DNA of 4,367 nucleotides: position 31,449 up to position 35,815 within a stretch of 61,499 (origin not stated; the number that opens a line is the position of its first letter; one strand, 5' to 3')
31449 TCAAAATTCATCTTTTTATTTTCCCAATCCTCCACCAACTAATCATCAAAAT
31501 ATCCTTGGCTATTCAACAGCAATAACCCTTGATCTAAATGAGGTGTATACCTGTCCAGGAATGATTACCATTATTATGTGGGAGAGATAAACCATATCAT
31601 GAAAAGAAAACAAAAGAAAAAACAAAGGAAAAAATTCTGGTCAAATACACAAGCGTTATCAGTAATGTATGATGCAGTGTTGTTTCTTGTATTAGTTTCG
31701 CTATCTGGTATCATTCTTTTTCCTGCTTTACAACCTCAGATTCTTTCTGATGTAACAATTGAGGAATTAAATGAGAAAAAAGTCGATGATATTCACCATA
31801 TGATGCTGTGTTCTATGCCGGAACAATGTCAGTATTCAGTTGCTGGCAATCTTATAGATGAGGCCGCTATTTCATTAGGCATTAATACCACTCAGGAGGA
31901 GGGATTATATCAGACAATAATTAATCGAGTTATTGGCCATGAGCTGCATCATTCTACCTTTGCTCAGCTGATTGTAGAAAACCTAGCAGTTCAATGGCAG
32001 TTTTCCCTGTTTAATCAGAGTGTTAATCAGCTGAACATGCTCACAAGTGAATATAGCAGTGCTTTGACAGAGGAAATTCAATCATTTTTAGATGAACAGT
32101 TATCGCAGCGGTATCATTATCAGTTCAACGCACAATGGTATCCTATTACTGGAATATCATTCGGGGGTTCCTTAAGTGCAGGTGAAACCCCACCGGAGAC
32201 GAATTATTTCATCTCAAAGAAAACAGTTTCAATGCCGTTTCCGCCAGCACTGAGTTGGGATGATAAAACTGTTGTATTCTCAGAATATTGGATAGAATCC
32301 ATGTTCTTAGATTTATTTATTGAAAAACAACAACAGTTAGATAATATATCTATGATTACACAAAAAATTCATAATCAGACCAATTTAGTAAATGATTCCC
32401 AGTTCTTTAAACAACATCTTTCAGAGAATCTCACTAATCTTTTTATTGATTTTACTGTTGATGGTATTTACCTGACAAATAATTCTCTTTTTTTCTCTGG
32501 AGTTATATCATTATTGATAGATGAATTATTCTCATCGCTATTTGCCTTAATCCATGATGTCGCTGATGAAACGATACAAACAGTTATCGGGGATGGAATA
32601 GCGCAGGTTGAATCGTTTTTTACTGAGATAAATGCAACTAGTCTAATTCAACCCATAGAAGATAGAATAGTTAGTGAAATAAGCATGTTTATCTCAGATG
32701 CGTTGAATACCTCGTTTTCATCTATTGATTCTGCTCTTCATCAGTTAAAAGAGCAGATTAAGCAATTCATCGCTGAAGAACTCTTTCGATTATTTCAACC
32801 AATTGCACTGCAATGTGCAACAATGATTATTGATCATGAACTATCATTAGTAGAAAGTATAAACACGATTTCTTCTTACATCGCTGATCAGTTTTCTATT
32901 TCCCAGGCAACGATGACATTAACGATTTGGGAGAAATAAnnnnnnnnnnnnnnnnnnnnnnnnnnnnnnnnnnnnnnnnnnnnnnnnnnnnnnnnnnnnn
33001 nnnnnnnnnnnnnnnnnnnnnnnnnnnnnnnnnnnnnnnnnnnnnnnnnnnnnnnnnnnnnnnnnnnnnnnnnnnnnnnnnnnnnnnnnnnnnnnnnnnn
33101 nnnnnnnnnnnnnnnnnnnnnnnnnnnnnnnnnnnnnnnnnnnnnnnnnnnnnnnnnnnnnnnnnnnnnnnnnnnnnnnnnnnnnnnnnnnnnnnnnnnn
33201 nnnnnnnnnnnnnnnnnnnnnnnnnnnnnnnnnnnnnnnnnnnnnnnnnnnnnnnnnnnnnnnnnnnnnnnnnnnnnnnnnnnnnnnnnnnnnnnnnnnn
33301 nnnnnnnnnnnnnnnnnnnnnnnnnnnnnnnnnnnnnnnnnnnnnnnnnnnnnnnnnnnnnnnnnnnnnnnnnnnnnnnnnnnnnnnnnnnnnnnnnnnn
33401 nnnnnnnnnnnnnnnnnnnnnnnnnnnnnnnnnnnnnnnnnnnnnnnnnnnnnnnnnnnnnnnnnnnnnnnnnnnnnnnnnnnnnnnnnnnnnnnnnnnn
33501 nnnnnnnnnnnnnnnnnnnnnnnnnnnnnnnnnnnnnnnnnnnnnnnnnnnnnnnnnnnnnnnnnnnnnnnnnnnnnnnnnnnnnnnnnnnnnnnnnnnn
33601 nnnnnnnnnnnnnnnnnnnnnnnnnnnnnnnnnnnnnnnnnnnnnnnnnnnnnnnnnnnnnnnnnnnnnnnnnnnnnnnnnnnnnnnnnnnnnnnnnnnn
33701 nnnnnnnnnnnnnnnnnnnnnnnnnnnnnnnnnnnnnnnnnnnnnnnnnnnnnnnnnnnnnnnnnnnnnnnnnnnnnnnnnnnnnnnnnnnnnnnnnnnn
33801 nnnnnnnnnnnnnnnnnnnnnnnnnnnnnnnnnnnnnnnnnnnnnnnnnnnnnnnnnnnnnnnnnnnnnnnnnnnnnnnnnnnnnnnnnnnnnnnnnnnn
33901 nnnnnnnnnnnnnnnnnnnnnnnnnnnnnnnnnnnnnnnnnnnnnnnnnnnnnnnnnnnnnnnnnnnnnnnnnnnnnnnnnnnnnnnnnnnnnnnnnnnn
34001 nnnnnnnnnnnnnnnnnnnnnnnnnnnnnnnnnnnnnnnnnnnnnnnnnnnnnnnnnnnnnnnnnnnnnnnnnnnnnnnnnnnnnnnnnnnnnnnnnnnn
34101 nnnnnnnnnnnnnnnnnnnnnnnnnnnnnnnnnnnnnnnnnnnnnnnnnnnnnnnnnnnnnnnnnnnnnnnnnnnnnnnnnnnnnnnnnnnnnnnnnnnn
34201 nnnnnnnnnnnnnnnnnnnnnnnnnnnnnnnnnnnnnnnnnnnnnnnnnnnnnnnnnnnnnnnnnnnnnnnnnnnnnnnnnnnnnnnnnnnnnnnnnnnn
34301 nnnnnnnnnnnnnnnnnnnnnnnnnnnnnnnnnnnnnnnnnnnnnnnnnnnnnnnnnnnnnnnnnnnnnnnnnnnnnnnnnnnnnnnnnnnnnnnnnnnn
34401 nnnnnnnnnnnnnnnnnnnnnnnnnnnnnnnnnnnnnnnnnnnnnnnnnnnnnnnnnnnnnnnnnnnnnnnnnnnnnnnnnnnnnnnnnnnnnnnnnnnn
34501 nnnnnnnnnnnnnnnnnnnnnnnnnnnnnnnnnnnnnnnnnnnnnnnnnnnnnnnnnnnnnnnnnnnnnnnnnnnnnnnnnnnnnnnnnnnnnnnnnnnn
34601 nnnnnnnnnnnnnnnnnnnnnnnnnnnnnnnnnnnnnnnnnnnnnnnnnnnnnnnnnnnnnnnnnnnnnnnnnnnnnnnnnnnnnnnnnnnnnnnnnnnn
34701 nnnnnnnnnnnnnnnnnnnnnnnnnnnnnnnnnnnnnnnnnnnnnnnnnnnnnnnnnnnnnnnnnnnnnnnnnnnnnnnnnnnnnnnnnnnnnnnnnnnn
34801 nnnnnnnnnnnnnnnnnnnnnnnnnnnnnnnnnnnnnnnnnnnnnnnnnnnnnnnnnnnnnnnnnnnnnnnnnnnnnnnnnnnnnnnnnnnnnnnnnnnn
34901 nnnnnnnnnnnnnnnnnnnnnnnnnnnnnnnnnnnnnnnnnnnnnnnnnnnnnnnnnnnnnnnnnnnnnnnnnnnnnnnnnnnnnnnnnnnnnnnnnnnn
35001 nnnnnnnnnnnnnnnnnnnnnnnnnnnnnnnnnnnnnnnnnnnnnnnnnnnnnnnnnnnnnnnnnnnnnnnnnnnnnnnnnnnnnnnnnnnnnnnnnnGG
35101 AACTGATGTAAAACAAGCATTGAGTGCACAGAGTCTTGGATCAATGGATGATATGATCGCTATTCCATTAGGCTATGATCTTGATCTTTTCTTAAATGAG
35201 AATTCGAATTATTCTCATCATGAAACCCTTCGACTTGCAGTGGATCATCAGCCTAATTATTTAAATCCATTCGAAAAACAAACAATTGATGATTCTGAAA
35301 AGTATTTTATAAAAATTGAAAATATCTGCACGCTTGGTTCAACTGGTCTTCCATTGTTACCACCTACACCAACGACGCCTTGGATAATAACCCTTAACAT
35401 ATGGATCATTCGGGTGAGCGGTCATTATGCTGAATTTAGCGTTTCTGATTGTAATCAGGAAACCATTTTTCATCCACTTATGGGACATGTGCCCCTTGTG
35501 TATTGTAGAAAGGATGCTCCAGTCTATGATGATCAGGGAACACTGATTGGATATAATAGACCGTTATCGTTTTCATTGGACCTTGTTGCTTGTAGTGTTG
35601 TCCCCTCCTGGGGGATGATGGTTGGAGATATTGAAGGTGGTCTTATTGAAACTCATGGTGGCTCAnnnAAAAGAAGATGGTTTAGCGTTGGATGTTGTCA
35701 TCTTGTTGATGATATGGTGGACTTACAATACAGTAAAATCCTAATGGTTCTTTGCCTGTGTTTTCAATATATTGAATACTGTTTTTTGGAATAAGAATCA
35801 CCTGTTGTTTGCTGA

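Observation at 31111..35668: Orphan, translationally coupled three-gene operon of N-terminally anchored, pilin-headed proteins (159/446/909 aa) with no assembly machinery nearby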

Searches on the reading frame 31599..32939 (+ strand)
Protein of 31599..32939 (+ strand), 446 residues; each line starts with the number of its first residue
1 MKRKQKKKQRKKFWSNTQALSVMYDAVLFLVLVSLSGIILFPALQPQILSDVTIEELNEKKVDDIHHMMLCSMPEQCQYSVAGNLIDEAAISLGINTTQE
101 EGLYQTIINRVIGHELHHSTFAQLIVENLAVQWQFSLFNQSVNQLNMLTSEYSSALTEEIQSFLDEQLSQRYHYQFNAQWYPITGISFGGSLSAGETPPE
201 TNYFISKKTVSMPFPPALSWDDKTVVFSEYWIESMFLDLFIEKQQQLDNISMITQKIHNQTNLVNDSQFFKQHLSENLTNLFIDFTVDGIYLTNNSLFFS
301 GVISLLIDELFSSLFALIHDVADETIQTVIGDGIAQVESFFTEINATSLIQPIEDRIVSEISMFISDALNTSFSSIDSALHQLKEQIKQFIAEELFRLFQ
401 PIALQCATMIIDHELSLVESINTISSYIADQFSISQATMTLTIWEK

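Call 3: search_protein_families(library=pfam, proteins=[window:31599-32939:+], max_evalue=1)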
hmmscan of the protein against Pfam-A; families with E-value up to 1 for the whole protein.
window:31599-32939:+ (446 aa): 3 families
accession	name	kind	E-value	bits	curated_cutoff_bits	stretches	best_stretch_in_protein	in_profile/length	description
PF23955.1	DUF7284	-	2.6e-06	28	27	1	25-203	2-146/278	Family of unknown function (DUF7284)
PF18958.6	DUF5700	-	0.06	13.2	25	1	104-151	126-170/283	Putative zinc dependent peptidase (DUF5700)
PF20088.4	DUF6480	-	0.091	13.1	25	1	183-201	15-33/78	Family of unknown function (DUF6480)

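Call 4: search_protein_families(library=ncbifam, proteins=[window:31599-32939:+], max_evalue=1)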
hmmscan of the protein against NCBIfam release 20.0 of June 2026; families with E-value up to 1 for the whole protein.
window:31599-32939:+ (446 aa): 2 families
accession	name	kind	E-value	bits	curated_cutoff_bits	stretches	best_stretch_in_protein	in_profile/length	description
TIGR03198.1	pucE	equivalog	0.16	11.4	254.3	1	40-93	61-114/151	xanthine dehydrogenase subunit E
NF040489.1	variant_MftA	exception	0.22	11.9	30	1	45-57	2-14/23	variant-type mycofactocin precursor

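Call 8: find_encoding_contigs(protein=window:31599-32939:+, flank=10000, max_places=6)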
Protein window:31599-32939:+ (446 aa): no gene with exactly this product is on record in the collection.

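Call 16: find_homologous_proteins(query=window:31599-32939:+)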
Query window:31599-32939:+ (446 aa): 10 proteins with E <= 0.001 among 8000 candidates.
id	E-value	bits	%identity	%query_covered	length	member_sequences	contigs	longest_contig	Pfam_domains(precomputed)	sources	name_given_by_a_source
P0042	6.4e-265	896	92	97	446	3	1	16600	PF23955.2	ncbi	ncbi:MAG: hypothetical protein R6U21_07295 [Thermoplasmatota archaeon]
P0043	3.8e-185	634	65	100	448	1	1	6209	PF23955.2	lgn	-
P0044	1.6e-182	625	65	98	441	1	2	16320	-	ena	-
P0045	1.1e-127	445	49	97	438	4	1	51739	PF23955.2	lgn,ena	-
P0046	8.2e-118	412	45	100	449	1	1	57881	PF23955.2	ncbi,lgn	-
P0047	9.6e-55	204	29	98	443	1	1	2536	PF23955.2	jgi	jgi:hypothetical protein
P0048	2.1e-52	197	28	93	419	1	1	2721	-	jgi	jgi:hypothetical protein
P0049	7.3e-37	145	30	95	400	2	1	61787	PF23955.2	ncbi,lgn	-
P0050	5.5e-36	143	28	98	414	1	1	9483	PF23955.2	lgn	-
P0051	4.9e-31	126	27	98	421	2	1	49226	PF23955.2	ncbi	ncbi:MAG: hypothetical protein QXL17_02460 [Candidatus Thermoplasmatota archaeon]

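Call 75: predict_structure(alignment_id=A6)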
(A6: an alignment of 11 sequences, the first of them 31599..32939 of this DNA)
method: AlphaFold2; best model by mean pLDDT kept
length: 446 residues; sequences in the alignment: 11
mean_pLDDT: 65.1   pTM: 0.55
mean pLDDT of the five models: 65.1, 64.3, 56.9, 53.5, 53.1
residues with pLDDT >= 90: 9; 70-90: 196; 50-70: 137; < 50: 104
segments of 3 or more residues with pLDDT < 50: 1-20, 40-42, 44-50, 77-83, 134-148, 320-355, 365-373
pLDDT, mean of each block of 10 residues (from residue 1): 38 41 65 61 46 64 84 60 53 69 63 57 76 48 42 76 83 87 60 84 86 66 74 82 71 72 66 85 79 74 64 50 37 36 34 48 49 54 68 73 84 83 83 74 87
secondary structure, 60 per line:
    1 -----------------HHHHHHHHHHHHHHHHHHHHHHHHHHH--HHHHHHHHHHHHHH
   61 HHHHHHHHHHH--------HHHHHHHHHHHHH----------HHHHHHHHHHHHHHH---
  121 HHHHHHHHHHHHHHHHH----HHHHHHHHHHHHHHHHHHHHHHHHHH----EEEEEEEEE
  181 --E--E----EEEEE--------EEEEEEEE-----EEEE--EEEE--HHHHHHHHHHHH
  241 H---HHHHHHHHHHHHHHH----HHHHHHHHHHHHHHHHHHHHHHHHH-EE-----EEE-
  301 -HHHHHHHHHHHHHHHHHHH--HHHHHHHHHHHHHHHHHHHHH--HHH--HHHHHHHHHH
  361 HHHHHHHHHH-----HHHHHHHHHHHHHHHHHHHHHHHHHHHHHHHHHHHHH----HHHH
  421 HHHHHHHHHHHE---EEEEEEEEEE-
elements in order: H18-44 H47-71 H80-92 H103-117 H121-137 H142-167 E172-180 E191-195 E204-211 E217-220 E223-226 H229-241 H245-259 H264-288 E297-299 H302-320 H323-343 H351-370 H376-412 H417-431 E436-445

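Call 81: fold_search(model_id=the predicted structure, library=pdb)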
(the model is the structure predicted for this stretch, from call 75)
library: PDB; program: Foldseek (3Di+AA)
matches with E <= 10: 392; with E <= 0.001: 0
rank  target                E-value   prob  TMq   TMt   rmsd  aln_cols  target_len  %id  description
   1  8gyz_A                8.5e-02  0.47  0.17  0.28  18.6       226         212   12  Crystal structure of transcription factor TGA7 from Arabidopsis (released 2022-11-30)
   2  2yin_B                2.6e-01  0.04  0.08  0.09  24.7       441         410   12  STRUCTURE OF THE COMPLEX BETWEEN Dock2 AND Rac1. (released 2011-05-25)
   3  7sqc_1F               3.9e-01  0.08  0.08  0.13  29.0       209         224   11  Ciliary C1 central pair apparatus isolated from Chlamydomonas reinhardtii (released 2022-04-13)
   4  8aaf_a                3.9e-01  0.03  0.09  0.06  30.7       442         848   14  Yeast RQC complex in state G (released 2023-03-08)
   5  5u1d_B                4.3e-01  0.04  0.09  0.07  30.2       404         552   10  Cryo-EM structure of the human TAP ATP-Binding Cassette Transporter (released 2017-01-11)
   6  9jk7_A                4.5e-01  0.05  0.11  0.13  27.9       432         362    8  Human VANGL2 hexamer (released 2024-12-25)
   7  8j58_a                4.8e-01  0.06  0.11  0.16  22.1       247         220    8  Cryo-EM structure of Mycobacterium tuberculosis ATP synthase Fo in the apo-form (released 2024-05-01)
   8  6z0c_C                5.9e-01  0.04  0.07  0.13  25.2       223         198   13  Structure of in silico modelled artificial Maquette-3 protein (released 2021-03-17)
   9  8voz_A                6.6e-01  0.06  0.12  0.10  28.1       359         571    9  Cryo-EM structure of the ABC transporter PCAT1 cysteine-free core bound with MgADP and substrate (released 2024-10-30)
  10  7bcw_A                6.6e-01  0.04  0.09  0.08  28.2       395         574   10  Structure of MsbA in Salipro with ADP vanadate (released 2022-01-12)
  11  9o85_A                6.6e-01  0.03  0.09  0.10  35.7       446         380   11  Cryo-EM structure of KCa2.2_I/calmodulin channel in complex with rimtuzalcap (released 2025-06-18)
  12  7tad_C                6.9e-01  0.10  0.13  0.20  19.1       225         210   12  CryoEM structure of the (NPR1)2-(TGA3)2 complex (released 2022-03-16)
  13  8gl3                  7.3e-01  0.08  0.09  0.18  22.9       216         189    9  De novo design of monomeric helical bundles for pH-controlled membrane lysis (released 2023-09-06)
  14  6z0c_A                7.3e-01  0.04  0.07  0.13  25.2       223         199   13  Structure of in silico modelled artificial Maquette-3 protein (released 2021-03-17)
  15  3o1h_A                7.7e-01  0.07  0.10  0.14  26.5       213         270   12  Crystal Structure of the TorS sensor domain - TorT complex in the presence of TMAO (released 2011-12-21)
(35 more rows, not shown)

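Call 85: search_solved_structures(query=A2, max_evalue=1)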
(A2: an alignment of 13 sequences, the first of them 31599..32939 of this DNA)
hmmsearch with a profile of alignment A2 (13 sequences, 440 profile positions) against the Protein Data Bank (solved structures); distinct sequences matched with E-value up to 1: 3.
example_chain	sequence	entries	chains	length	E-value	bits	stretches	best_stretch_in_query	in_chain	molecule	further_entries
6izr_1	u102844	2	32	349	0.11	14.7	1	279-336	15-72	Putative plasmid segregation protein ParM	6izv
8qyy_A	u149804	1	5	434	0.14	14.4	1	256-394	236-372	Anti-phage defense ZorAB system ZorA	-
4uos_A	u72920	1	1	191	0.88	11.8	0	302-424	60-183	DESIGNED HELICAL BUNDLE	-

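Call 102: search_protein_families(library=padloc, proteins=[window:31599-32939:+], max_evalue=0.1)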
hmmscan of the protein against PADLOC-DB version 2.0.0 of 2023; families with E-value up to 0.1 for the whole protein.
window:31599-32939:+ (446 aa): 2 families
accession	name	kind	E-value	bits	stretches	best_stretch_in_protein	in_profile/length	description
PDLC03054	Specificity_I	-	0.015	11.8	1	68-159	127-218/401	Type I specificity subunit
PDLC02074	Cas2_IIIb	-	0.042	11.9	0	377-413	40-76/86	-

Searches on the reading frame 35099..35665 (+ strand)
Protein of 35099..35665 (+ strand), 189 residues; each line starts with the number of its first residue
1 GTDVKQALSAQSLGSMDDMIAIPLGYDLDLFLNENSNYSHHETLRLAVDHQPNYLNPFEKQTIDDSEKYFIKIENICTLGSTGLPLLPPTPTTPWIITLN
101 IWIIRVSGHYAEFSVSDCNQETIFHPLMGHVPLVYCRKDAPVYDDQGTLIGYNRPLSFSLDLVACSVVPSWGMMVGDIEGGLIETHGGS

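Call 20: search_dna_similar(query=window:35099-35665:+, collection=plasmids, mode=protein, max_evalue=0.01, max_rows=20)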
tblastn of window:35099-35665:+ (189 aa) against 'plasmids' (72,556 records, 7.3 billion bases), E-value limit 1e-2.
No match.
